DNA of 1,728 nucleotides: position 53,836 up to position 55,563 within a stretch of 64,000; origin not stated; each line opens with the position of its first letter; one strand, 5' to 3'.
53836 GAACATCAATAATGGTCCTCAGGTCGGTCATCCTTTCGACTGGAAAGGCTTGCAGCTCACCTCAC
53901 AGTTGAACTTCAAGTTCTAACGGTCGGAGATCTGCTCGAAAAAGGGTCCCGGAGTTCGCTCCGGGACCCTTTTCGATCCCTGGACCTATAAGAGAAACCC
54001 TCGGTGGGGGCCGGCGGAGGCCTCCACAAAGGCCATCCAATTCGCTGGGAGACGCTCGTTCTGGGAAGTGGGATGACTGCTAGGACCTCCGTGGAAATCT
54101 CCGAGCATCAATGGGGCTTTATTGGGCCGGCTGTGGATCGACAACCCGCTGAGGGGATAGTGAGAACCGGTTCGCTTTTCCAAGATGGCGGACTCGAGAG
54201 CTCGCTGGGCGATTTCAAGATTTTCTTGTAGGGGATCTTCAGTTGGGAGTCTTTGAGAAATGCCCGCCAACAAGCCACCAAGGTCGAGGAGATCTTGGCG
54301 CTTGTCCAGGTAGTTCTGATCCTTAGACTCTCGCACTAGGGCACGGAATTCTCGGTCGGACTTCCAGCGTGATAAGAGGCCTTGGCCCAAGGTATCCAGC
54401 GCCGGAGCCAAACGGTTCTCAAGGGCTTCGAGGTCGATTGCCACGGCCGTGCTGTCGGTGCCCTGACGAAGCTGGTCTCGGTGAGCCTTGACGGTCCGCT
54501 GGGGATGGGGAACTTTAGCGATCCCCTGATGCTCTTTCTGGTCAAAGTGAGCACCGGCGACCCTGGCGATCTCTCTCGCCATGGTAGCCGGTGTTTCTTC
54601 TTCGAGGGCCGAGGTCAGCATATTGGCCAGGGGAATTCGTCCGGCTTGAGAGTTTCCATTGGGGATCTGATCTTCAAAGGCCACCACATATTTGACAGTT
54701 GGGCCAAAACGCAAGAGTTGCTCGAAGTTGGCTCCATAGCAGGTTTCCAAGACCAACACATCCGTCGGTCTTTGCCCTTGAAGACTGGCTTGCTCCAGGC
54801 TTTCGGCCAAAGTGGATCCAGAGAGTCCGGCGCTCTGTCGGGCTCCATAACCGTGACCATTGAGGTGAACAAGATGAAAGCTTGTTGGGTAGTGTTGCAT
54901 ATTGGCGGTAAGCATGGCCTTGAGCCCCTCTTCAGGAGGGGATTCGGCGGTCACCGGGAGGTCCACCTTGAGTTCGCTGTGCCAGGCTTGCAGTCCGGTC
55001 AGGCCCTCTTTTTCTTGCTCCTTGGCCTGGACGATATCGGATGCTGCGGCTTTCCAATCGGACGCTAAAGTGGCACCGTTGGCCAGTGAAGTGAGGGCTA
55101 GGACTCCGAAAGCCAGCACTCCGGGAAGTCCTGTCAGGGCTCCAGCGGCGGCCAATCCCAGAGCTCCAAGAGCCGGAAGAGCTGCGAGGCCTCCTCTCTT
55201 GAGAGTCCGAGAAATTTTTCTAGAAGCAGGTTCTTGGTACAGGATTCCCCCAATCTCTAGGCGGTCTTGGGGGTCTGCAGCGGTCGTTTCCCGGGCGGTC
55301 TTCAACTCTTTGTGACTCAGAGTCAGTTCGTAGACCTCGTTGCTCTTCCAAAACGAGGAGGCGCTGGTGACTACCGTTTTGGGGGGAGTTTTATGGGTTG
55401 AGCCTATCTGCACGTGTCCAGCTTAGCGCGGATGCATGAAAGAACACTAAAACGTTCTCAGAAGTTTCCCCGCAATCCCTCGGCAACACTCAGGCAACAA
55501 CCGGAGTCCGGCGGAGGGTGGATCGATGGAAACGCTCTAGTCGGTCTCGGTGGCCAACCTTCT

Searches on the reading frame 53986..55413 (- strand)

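Call 3: search_protein_families(library=pfam, proteins=[window:53986-55413:-], max_evalue=0.01)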
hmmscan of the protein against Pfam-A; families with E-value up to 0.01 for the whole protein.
window:53986-55413:- (475 aa): 0 families

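Call 4: search_protein_families(library=ncbifam, proteins=[window:53986-55413:-], max_evalue=0.01)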
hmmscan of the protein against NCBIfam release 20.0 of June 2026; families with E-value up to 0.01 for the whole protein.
window:53986-55413:- (475 aa): 0 families

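Call 54: search_protein_families(library=padloc, proteins=[window:53986-55413:-], max_evalue=0.01)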
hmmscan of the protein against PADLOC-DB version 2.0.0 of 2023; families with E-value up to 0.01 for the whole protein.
window:53986-55413:- (475 aa): 0 families

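Call 55: search_protein_families(library=pfam, proteins=[window:53986-55413:-], max_evalue=1)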
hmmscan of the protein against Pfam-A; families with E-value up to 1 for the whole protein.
window:53986-55413:- (475 aa): 1 family
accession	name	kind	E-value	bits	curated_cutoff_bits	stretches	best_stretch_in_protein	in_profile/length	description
PF03415.19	Peptidase_C11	-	0.011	15.8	25.8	1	162-251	71-171/359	Clostripain family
